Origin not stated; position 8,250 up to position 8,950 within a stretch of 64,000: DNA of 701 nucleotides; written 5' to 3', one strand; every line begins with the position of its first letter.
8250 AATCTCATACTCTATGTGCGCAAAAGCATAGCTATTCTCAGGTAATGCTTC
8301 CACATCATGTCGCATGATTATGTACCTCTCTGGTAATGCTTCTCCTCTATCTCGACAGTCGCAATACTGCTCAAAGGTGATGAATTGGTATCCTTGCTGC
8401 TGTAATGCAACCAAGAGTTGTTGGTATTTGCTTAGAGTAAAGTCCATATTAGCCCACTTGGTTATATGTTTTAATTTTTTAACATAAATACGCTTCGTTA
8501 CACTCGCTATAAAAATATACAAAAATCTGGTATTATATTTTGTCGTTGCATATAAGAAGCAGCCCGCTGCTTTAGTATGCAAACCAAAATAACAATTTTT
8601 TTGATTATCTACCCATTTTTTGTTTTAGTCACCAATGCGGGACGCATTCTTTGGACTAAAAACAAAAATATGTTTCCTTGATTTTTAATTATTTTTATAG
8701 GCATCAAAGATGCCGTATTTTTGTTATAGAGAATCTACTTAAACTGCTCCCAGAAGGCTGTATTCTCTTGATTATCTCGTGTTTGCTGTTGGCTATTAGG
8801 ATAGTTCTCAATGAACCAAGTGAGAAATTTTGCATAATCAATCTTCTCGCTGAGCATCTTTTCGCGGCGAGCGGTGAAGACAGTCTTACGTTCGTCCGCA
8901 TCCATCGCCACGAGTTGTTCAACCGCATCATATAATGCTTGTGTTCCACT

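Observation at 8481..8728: ~247-bp MITE-like element family with three hairpins showing compensatory base changes (possible structured RNA)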

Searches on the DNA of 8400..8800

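Call 27: search_rna_families(source=window, start=8400, end=8800, threshold=evalue, max_evalue=10)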
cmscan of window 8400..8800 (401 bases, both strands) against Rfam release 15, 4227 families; matches with E-value up to 10: 12.
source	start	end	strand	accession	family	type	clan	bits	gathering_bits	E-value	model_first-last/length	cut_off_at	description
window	8572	8683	+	RF01572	DdR4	Gene; snRNA; snoRNA; CD-box;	-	21.9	70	0.54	1-106/106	no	Dictyostelium snoRNA DdR4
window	8661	8725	+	RF04258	mir-994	Gene; miRNA;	-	17.6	93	0.91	1-81/81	no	mir-994 microRNA precursor family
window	8548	8628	+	RF00558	L20_leader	Cis-reg; leader;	-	17.5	58.7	0.6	1-127/127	no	Ribosomal protein L20 leader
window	8544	8781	-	RF02590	Spy1186876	Gene; sRNA;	-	16.7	208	0.19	1-243/243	no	S. pyogenes small RNA 1186876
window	8600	8689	+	RF01859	Phe_leader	Cis-reg; leader;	-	16.2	55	4.1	1-125/125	no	Phenylalanine leader peptide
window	8649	8698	+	RF04188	Hovlinc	Gene; ribozyme;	-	15.8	42.3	0.97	1-170/170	no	Hovlinc ribozyme (hominin vlincRNA-located)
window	8527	8599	+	RF00801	mir-280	Gene; miRNA;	-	15.8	70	5.4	1-83/83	no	mir-280 microRNA precursor family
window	8663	8723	-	RF04134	MIR7504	Gene; miRNA;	-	15.3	83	8.6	32-92/124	no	MIR7504 microRNA precursor family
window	8578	8689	-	RF02363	Yfr11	Gene; sRNA;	-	15.3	44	8.6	1-144/144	no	Cyanobacterial functional RNA 11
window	8541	8661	-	RF03532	SQ2397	Cis-reg;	-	14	100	5.2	1-243/243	no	Cis-regulator of HTH transcription factor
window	8612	8719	+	RF00082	SraG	Gene; sRNA;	-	14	50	6.6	1-177/177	no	SraG RNA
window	8707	8778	-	RF01637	ceN47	Gene; snRNA; snoRNA; CD-box;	-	10.9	35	8.1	1-155/155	no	Nematode snoRNA ceN47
